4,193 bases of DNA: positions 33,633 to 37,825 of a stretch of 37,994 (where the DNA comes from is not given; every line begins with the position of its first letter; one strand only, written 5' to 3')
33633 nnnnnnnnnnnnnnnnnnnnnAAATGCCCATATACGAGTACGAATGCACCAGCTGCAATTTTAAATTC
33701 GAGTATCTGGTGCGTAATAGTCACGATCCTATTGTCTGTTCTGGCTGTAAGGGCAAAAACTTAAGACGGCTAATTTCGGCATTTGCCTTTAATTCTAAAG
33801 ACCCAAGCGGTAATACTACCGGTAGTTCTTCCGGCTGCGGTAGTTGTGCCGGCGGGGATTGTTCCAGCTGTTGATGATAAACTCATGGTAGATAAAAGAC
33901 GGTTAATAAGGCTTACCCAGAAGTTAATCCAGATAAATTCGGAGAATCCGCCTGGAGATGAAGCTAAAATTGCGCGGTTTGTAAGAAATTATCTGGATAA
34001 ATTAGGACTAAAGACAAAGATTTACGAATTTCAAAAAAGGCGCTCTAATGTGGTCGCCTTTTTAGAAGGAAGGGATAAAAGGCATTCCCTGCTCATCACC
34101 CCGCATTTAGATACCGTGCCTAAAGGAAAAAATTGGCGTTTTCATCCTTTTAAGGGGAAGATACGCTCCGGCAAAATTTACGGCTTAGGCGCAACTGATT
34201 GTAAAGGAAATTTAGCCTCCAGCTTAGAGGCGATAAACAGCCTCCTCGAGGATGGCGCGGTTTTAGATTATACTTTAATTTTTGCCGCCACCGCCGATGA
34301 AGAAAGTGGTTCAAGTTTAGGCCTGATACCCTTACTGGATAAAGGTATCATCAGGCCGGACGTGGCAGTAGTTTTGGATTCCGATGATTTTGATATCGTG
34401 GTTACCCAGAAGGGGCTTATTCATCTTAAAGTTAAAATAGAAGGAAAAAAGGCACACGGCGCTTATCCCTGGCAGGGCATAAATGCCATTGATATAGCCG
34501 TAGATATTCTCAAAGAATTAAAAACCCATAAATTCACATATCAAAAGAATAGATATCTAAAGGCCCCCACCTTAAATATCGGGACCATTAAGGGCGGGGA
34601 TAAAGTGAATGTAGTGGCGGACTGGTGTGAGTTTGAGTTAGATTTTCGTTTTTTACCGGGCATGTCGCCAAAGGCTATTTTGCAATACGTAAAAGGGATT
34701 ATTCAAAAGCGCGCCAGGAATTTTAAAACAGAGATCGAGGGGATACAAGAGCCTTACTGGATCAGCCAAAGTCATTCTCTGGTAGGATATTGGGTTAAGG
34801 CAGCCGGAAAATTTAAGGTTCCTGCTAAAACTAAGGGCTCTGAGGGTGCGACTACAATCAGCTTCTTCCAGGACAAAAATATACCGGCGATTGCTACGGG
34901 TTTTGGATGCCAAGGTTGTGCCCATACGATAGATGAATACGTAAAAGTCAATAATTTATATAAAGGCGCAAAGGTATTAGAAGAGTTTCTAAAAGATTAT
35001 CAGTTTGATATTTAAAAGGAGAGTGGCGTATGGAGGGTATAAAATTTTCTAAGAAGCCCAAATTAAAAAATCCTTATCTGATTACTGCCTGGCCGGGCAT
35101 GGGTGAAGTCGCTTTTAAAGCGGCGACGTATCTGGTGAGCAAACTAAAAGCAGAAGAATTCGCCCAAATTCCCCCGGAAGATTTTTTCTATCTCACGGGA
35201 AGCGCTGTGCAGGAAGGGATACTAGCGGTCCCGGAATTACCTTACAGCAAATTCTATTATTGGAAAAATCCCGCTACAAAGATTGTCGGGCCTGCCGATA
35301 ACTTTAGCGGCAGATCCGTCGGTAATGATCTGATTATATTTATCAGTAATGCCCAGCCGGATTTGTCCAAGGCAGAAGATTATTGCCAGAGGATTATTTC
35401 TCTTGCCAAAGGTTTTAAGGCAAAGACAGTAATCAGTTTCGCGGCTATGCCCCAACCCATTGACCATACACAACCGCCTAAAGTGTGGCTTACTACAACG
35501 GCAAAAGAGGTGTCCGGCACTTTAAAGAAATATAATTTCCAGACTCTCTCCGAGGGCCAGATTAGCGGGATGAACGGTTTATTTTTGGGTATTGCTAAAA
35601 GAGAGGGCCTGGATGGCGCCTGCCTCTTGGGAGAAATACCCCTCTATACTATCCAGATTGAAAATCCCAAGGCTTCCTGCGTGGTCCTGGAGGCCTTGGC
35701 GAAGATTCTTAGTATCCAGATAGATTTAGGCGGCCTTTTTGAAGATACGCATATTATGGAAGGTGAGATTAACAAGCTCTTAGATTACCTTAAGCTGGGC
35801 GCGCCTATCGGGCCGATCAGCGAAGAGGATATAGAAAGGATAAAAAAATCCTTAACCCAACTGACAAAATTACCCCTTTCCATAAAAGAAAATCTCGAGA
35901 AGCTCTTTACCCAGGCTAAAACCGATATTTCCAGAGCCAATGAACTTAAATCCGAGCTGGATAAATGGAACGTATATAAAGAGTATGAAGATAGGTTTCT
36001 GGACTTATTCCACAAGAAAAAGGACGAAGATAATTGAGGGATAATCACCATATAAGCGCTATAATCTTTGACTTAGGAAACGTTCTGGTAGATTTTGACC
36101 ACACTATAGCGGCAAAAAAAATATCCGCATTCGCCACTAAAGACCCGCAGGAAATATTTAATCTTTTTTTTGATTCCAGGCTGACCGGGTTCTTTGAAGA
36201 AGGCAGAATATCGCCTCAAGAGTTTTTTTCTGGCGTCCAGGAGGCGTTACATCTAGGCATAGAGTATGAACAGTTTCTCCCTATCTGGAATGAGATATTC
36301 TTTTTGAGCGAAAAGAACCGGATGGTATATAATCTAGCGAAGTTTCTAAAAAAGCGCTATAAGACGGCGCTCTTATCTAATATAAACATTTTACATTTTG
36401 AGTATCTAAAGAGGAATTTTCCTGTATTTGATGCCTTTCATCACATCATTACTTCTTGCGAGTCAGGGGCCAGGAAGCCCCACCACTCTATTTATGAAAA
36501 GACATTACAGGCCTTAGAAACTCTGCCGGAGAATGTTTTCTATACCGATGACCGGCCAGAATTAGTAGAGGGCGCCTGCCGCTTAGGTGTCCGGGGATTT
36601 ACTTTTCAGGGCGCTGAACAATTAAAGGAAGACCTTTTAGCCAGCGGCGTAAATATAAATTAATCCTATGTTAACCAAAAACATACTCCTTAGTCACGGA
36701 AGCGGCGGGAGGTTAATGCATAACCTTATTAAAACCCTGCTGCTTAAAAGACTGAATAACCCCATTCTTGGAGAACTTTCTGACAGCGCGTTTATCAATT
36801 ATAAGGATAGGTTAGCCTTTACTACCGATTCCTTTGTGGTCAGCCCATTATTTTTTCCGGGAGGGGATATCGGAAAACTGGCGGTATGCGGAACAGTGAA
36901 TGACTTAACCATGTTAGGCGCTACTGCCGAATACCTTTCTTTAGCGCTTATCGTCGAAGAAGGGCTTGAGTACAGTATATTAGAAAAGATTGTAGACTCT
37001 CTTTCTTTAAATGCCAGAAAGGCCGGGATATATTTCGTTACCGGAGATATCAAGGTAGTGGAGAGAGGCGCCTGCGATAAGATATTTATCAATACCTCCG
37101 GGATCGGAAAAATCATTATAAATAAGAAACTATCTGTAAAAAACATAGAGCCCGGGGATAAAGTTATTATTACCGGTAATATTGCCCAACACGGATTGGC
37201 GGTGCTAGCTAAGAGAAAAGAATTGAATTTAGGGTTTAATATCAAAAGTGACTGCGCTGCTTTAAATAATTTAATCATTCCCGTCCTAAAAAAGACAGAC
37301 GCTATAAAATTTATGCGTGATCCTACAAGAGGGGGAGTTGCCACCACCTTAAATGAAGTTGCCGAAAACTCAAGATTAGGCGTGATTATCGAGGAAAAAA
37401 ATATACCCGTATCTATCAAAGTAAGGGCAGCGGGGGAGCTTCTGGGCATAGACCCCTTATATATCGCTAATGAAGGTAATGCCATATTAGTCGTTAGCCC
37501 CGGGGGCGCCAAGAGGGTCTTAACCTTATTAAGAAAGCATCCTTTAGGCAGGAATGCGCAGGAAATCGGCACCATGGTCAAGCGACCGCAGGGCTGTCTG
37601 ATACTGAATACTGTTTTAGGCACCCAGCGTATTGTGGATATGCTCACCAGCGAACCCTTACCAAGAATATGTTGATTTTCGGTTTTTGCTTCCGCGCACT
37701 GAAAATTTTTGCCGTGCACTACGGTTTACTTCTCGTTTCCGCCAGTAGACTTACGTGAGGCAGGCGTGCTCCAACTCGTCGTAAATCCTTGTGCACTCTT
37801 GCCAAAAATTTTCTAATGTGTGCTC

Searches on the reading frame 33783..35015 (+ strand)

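Call 25: search_protein_families(library=pfam, proteins=[window:33783-35015:+], max_evalue=0.00001)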
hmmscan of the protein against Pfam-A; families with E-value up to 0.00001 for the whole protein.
window:33783-35015:+ (410 aa): 3 families
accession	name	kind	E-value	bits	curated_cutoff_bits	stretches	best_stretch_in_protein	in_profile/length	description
PF01546.33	Peptidase_M20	-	5.5e-31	108.5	24.6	1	107-404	4-205/206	Peptidase family M20/M25/M40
PF07687.19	M20_dimer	-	1e-26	93.4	21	1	208-313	2-105/107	Peptidase dimerisation domain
PF04389.22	Peptidase_M28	-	6e-08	33.1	21.3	1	89-176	1-69/193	Peptidase family M28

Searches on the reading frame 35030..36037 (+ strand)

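Call 25: search_protein_families(library=pfam, proteins=[window:35030-36037:+], max_evalue=0.00001)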
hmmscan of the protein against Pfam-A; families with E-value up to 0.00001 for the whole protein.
window:35030-36037:+ (335 aa): 1 family
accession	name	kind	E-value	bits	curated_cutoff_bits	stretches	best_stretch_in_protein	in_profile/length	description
PF09754.15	PAC2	-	3.2e-35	122.3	25.8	1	17-250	1-214/215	PAC2 family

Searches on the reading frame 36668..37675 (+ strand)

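Call 25: search_protein_families(library=pfam, proteins=[window:36668-37675:+], max_evalue=0.00001)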
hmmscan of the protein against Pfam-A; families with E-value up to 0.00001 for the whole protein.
window:36668-37675:+ (335 aa): 2 families
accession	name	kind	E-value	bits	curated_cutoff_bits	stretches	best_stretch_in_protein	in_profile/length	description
PF02769.27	AIRS_C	-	3.4e-25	89.5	23.1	1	161-309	1-151/156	AIR synthase related protein, C-terminal domain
PF00586.29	AIRS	-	2.8e-18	66.8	24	1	39-149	3-112/112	AIR synthase related protein, N-terminal domain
